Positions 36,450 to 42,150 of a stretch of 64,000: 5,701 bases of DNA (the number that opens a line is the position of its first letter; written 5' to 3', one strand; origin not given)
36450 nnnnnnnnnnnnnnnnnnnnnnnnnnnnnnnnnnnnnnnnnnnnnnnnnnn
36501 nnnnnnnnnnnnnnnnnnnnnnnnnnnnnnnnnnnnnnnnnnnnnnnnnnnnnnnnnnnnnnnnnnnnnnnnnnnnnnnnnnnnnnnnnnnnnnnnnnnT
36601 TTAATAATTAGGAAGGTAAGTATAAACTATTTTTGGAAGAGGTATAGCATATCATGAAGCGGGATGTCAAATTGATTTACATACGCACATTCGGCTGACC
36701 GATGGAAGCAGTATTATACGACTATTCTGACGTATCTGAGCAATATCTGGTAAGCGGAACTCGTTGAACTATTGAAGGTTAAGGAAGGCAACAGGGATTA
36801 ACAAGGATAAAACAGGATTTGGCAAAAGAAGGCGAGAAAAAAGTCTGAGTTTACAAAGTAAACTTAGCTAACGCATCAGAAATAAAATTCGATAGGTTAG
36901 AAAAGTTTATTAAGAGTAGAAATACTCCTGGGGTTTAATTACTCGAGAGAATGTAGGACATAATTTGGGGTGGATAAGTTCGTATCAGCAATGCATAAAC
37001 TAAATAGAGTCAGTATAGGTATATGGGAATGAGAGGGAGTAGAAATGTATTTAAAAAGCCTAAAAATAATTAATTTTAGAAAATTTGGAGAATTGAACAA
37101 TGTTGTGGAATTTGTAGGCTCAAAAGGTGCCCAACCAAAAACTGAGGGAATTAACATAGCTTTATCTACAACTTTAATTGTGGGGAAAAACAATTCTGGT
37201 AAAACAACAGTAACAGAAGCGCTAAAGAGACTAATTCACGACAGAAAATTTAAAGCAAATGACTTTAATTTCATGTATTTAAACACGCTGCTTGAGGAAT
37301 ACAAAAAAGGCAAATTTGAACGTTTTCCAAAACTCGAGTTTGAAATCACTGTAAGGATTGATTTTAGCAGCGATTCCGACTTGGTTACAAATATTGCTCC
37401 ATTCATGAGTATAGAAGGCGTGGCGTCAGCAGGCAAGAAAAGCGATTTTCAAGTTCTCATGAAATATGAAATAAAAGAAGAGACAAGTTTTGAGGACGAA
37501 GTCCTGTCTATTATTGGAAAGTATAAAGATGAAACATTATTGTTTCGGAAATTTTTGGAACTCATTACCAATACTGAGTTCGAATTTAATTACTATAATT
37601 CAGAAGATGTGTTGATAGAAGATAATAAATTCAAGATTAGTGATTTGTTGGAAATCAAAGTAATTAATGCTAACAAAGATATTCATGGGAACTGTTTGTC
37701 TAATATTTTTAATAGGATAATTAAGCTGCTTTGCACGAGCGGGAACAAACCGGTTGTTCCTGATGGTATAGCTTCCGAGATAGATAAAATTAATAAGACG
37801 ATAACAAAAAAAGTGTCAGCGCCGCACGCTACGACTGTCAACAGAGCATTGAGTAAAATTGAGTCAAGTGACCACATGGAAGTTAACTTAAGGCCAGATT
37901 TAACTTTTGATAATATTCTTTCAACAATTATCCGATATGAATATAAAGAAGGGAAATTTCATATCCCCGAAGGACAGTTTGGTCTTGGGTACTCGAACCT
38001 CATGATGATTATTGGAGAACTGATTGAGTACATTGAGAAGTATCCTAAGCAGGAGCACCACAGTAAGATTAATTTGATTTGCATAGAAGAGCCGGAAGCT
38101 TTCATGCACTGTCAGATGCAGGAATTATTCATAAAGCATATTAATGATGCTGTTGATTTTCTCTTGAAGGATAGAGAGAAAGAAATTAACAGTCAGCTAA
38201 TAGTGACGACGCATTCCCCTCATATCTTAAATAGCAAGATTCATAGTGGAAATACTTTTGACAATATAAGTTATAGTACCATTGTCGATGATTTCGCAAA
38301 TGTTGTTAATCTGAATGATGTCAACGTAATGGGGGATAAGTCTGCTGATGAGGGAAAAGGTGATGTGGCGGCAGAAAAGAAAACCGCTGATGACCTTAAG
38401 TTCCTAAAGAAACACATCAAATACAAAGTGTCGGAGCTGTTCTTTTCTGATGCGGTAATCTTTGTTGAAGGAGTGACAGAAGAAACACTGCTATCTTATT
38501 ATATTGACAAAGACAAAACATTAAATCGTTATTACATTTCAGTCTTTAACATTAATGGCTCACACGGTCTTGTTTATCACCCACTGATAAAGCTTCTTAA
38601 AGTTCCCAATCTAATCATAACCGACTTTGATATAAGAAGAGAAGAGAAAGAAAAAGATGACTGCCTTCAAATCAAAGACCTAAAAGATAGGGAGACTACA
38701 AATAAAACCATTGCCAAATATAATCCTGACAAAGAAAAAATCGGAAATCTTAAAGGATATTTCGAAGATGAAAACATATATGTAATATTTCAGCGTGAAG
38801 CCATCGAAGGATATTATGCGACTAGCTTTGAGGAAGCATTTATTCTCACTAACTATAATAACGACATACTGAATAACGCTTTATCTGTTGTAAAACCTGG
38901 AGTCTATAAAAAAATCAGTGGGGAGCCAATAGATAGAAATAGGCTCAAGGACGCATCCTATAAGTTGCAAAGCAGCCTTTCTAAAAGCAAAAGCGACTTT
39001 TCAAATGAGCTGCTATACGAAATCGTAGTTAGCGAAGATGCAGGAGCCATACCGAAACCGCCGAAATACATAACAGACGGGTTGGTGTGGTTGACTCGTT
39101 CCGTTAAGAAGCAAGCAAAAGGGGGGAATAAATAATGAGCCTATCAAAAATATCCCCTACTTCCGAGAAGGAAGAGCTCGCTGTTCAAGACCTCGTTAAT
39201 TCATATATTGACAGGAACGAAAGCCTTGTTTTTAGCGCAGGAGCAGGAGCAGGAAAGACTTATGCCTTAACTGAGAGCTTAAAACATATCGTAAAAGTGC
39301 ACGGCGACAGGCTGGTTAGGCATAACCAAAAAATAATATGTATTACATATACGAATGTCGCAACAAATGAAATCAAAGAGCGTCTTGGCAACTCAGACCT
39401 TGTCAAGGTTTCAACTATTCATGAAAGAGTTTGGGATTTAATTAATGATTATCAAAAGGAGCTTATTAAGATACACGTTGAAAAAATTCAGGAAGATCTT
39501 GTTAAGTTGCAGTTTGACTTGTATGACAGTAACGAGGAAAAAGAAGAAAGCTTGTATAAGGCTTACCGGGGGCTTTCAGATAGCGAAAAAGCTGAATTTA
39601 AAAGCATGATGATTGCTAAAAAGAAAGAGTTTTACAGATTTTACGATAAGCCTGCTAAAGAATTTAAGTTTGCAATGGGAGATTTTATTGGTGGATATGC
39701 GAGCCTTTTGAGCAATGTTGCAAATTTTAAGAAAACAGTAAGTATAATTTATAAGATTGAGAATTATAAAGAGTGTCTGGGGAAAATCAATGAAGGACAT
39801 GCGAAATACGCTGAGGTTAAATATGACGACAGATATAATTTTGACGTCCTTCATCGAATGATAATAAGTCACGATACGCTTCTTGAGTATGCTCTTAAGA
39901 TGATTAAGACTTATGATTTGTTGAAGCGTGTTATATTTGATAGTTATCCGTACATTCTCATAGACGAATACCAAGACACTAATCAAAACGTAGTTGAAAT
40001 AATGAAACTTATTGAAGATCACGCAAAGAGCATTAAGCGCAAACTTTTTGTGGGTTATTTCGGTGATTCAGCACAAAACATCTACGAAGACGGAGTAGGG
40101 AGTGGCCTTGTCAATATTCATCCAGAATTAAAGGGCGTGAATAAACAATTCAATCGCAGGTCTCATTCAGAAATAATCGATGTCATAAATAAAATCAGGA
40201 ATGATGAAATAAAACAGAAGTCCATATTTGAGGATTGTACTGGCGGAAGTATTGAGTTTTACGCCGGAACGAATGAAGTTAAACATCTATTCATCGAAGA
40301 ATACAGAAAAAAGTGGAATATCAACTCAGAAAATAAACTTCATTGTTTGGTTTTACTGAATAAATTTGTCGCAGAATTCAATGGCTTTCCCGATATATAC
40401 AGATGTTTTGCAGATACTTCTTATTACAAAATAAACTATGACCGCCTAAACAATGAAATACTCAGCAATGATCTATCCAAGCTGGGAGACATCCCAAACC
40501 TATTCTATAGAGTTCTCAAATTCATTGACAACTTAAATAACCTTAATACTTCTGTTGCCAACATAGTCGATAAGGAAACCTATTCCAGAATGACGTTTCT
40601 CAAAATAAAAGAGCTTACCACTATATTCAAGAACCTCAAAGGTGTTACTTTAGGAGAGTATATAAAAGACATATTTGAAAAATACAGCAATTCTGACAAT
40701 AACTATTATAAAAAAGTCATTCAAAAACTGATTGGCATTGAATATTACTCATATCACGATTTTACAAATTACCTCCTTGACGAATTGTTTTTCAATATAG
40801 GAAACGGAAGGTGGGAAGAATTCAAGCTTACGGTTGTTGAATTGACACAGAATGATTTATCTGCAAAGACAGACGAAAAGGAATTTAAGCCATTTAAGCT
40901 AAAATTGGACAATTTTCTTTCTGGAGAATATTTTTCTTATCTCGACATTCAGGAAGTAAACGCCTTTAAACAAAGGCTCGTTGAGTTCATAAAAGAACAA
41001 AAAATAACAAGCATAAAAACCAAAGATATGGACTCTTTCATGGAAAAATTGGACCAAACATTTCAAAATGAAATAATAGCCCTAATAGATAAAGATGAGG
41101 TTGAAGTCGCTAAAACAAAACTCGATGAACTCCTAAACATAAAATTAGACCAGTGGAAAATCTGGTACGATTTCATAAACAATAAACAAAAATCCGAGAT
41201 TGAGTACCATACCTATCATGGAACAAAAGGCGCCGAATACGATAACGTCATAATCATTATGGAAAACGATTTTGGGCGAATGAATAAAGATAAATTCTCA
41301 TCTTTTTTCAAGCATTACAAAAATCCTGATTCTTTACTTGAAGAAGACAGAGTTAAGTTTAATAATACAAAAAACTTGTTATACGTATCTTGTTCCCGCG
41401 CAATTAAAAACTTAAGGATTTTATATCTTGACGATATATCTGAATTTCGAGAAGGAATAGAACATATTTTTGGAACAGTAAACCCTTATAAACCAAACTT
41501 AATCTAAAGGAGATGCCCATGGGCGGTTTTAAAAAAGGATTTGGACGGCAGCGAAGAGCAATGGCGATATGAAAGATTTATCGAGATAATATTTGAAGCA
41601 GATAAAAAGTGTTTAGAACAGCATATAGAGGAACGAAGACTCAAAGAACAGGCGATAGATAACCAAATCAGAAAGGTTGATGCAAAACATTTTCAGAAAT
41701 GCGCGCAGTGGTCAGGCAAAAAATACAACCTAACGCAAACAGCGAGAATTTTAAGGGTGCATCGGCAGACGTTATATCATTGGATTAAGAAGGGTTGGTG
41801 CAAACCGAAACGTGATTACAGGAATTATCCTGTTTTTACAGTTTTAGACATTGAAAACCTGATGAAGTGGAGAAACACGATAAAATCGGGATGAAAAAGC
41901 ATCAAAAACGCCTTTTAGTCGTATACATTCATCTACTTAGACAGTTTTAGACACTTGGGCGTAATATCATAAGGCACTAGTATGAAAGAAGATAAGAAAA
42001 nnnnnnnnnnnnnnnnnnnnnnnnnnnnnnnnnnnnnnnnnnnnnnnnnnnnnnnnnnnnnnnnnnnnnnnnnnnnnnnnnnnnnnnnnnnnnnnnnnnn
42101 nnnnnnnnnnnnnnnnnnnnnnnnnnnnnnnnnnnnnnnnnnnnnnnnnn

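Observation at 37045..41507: Gabija-like defence module with unusually large components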

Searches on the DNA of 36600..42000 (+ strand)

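Call 9: search_dna_similar(query=window:36600-42000:+, collection=ecoli_genomes, mode=near, max_rows=10)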
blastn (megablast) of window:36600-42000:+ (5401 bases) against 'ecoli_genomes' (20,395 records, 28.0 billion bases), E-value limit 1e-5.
No match.

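Call 10: search_dna_similar(query=window:36600-42000:+, collection=phages, mode=near, max_rows=10)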
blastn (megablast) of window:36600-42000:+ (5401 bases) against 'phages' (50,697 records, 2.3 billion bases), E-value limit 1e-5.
No match.

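Call 11: search_dna_similar(query=window:36600-42000:+, collection=plasmids, mode=near, max_rows=10)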
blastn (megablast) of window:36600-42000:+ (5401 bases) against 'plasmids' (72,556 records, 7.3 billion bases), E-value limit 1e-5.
No match.
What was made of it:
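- Tried and rejected: Near-identity DNA searches of 36600-42000 against complete E. coli genomes, GenBank phages and PLSDB plasmids found nothing (calls 9-11).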
